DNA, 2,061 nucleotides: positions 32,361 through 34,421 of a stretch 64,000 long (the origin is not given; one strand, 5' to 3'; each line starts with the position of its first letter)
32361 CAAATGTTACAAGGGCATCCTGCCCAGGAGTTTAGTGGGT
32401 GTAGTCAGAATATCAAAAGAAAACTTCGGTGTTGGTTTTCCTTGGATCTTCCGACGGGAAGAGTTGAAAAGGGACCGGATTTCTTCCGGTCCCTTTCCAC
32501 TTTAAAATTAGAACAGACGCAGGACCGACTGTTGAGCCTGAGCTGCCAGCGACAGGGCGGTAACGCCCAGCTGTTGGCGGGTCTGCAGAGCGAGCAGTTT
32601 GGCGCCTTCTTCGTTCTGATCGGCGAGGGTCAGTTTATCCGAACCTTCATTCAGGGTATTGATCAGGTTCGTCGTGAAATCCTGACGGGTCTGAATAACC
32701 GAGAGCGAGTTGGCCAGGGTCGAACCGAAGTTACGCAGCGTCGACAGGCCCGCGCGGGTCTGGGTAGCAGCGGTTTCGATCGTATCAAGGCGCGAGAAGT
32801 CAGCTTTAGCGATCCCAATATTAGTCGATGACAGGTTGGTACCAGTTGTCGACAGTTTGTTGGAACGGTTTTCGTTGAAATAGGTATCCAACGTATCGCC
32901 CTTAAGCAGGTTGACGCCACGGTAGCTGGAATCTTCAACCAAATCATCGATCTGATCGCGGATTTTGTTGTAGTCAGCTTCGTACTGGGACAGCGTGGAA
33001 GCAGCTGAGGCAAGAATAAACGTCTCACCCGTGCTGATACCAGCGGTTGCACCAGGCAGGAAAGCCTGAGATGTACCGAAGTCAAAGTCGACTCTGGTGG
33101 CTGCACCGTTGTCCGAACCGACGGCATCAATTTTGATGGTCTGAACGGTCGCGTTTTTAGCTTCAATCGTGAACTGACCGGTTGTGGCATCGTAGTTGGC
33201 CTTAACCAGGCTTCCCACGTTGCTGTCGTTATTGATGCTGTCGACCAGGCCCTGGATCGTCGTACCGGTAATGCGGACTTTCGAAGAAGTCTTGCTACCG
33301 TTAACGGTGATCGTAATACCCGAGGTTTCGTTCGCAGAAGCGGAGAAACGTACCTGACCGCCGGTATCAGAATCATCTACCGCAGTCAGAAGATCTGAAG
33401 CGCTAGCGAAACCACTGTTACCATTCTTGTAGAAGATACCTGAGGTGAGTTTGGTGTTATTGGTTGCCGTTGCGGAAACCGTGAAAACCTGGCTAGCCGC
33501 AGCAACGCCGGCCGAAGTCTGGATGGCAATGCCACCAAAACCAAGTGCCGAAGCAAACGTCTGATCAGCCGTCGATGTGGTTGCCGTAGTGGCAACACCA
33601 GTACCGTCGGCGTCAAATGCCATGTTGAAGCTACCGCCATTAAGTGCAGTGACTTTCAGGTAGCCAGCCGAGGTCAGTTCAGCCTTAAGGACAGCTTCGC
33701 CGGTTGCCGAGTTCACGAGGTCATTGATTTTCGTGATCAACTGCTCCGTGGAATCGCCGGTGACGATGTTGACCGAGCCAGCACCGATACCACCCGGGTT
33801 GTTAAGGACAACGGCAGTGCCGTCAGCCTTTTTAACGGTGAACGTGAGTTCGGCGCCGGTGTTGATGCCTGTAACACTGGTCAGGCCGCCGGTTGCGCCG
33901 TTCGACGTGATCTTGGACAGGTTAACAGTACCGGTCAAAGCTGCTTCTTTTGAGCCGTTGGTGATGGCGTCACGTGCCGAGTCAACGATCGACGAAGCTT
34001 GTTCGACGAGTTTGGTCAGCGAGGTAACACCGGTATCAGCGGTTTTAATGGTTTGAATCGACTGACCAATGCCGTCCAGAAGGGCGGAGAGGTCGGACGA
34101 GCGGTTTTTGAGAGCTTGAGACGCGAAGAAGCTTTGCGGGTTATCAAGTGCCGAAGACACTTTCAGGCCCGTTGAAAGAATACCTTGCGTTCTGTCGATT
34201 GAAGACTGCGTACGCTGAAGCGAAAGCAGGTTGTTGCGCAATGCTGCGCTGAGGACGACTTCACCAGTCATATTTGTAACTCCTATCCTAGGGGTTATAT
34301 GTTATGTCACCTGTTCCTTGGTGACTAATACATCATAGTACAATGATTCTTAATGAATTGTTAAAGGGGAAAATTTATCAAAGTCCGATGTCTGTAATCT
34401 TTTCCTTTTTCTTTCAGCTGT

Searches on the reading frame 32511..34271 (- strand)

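Call 72: search_protein_families(library=pfam, proteins=[window:32511-34271:-], max_evalue=0.00001)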
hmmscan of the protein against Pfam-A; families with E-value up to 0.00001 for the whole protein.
window:32511-34271:- (587 aa): 1 family
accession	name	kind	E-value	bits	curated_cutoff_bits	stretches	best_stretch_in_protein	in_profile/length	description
PF00669.25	Flagellin_N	-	8.7e-08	32.8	26.6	1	13-101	9-97/139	Bacterial flagellin N-terminal helical region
